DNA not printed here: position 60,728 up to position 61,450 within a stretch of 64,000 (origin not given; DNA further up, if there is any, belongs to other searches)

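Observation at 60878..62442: Compact reverse-transcriptase operon (leader or mini-ORF, retron/Abi-like RT, unknown 140-aa partner) in an archaeal genome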

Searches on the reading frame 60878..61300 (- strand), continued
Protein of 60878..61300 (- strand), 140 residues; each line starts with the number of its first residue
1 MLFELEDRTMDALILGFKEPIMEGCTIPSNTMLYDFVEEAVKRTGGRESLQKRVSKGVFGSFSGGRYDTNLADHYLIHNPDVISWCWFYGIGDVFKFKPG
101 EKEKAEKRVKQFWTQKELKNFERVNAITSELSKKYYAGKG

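Call 77: search_protein_families(library=ncbifam, proteins=[L118:6507-6995:+, L118:6992-7693:+, L118:7690-8205:+, L116:5504-6304:+, L116:6315-6881:+], max_evalue=0.001)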
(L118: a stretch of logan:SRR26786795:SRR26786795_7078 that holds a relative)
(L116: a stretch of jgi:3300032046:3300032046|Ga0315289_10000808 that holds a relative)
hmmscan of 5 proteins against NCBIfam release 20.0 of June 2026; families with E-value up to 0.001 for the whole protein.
L118:6507-6995:+ (162 aa): 1 family
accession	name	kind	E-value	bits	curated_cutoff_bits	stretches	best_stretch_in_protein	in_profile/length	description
TIGR00041.1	DTMP_kinase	equivalog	6.6e-09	35.8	83.25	1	51-149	88-191/196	dTMP kinase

L118:6992-7693:+ (233 aa): 18 families
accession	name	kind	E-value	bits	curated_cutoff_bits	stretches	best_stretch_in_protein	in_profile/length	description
NF049973.1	radical_Rv1681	equivalog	2.4e-10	39.9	380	1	8-95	78-168/326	Rv1681 family radical SAM protein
TIGR02666.1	moaA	equivalog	4.6e-09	35.7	284.05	1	11-185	19-214/336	GTP 3',8-cyclase MoaA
TIGR02668.1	moaA_archaeal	equivalog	9e-09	34.7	325.25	1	9-110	17-127/303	GTP 3',8-cyclase MoaA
NF001199.0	PRK00164.2-1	equivalog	5.8e-08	32.2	231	1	9-113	19-132/308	GTP 3',8-cyclase MoaA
NF038283.1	viperin_w_prok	equivalog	1.4e-07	31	180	1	10-109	10-124/281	viperin family antiviral radical SAM protein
TIGR04311.1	rSAM_Geo_metal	subfamily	5.3e-07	29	400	1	2-170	4-193/423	radical SAM/SPASM family putative metalloenzyme maturase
TIGR04317.1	W_rSAM_matur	equivalog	1e-06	28.1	380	1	2-86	5-93/349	tungsten cofactor oxidoreductase radical SAM maturase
TIGR03963.1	rSAM_QueE_Clost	equivalog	7.8e-06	25.7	260.1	1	10-82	27-103/219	putative 7-carboxy-7-deazaguanine synthase QueE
TIGR04051.1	rSAM_NirJ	equivalog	5.5e-05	22.3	515.45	1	10-89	10-93/354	heme d1 biosynthesis radical SAM protein NirJ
TIGR02109.1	PQQ_syn_pqqE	equivalog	0.00012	21.2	381.35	1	12-118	17-132/358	pyrroloquinoline quinone biosynthesis protein PqqE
TIGR02495.1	NrdG2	equivalog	0.00016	21.1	131.15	1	12-85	26-103/193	anaerobic ribonucleoside-triphosphate reductase activating protein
TIGR03977.1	rSAM_pair_HxsC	equivalog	0.00019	20.4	267.9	1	11-83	34-110/292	His-Xaa-Ser system radical SAM maturase HxsC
TIGR04508.1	queE_Cx14CxxC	equivalog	0.00025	20.9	240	1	8-103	36-136/208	7-carboxy-7-deazaguanine synthase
TIGR04084.1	rSAM_AF0577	subfamily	0.00037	19.6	225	1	9-85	4-82/347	TIGR04084 family radical SAM/SPASM domain-containing protein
TIGR03961.1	rSAM_PTO1314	hypoth_equivalog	0.00042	19.7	306.05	1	50-118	72-142/332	PTO1314 family radical SAM protein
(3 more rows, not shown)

L118:7690-8205:+ (171 aa): 1 family
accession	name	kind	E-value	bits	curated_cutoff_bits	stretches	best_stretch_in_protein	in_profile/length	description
TIGR02274.1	dCTP_deam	equivalog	1.1e-25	90.4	92.8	1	2-167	1-180/180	dCTP deaminase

L116:5504-6304:+ (266 aa): 0 families

L116:6315-6881:+ (188 aa): 0 families

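Call 88: search_protein_families(library=pfam, proteins=[L116:5001-5507:+], max_evalue=0.001)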
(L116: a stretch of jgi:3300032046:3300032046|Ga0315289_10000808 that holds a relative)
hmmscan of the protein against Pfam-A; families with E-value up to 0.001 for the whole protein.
L116:5001-5507:+ (168 aa): 0 families
